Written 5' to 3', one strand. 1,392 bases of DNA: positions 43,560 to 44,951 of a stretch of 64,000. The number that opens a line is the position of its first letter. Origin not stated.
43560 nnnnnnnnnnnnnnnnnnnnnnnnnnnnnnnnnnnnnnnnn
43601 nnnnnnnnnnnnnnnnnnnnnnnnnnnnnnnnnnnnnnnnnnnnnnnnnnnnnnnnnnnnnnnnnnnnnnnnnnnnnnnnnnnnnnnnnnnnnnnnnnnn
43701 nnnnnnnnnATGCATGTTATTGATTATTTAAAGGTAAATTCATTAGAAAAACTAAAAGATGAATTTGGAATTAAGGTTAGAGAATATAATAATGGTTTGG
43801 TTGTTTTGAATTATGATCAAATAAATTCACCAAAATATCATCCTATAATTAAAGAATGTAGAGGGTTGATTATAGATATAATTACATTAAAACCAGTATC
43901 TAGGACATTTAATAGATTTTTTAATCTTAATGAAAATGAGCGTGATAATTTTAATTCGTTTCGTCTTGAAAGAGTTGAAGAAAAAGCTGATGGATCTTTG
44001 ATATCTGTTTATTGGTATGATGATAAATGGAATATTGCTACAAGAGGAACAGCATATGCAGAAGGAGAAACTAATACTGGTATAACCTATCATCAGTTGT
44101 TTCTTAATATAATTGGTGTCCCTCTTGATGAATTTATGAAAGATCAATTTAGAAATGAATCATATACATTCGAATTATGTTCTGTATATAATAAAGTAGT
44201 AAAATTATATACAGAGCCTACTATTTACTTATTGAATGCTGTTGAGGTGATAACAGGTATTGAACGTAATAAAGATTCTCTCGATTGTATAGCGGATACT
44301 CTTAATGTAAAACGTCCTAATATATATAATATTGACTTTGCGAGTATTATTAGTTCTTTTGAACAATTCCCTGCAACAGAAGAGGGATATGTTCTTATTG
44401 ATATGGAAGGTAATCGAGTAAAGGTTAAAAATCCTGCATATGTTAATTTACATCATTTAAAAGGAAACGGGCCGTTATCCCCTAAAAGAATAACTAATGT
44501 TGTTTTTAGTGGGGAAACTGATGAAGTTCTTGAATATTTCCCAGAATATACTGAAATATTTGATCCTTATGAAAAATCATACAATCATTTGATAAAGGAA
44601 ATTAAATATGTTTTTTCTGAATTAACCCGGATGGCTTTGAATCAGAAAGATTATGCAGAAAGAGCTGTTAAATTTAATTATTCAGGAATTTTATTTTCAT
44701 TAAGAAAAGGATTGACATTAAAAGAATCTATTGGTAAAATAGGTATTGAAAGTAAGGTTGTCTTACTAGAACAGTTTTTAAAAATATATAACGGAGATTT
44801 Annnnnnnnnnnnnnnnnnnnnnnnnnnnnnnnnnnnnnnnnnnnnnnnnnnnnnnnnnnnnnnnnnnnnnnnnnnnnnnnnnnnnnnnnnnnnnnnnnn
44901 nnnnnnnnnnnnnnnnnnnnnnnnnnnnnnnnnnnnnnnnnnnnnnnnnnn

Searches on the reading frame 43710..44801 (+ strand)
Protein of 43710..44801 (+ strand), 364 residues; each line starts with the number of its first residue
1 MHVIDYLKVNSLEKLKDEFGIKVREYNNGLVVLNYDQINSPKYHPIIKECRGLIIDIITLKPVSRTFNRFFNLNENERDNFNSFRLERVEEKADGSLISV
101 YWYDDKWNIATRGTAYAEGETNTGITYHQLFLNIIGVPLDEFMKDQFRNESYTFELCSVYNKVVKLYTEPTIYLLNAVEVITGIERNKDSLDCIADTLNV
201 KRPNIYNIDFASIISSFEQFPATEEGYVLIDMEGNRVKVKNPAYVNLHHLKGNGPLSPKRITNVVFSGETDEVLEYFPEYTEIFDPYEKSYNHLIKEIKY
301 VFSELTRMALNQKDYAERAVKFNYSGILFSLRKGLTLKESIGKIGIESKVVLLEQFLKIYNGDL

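Call 43: search_protein_families(library=phrogs, proteins=[window:43710-44801:+], max_evalue=0.00001)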
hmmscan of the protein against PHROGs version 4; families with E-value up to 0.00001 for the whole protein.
window:43710-44801:+ (364 aa): 2 families
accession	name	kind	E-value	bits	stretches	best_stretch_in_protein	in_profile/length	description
phrog_562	-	tail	1.4e-50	173.3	1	9-338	14-353/377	RNA ligase and tail fiber protein attachment catalyst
phrog_8238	-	DNA, RNA and nucleotide metabolism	2.8e-12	46.6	1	13-260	419-686/737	RNA ligase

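Call 68: search_protein_families(library=ncbifam, proteins=[window:43710-44801:+], max_evalue=0.00001)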
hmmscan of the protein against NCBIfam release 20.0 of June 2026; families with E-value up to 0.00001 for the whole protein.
window:43710-44801:+ (364 aa): 1 family
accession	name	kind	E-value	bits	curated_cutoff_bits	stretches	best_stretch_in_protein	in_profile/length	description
TIGR02308.1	RNA_lig_T4_1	equivalog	5.9e-20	71.7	242.25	1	44-307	46-310/373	T4 RnlA family RNA ligase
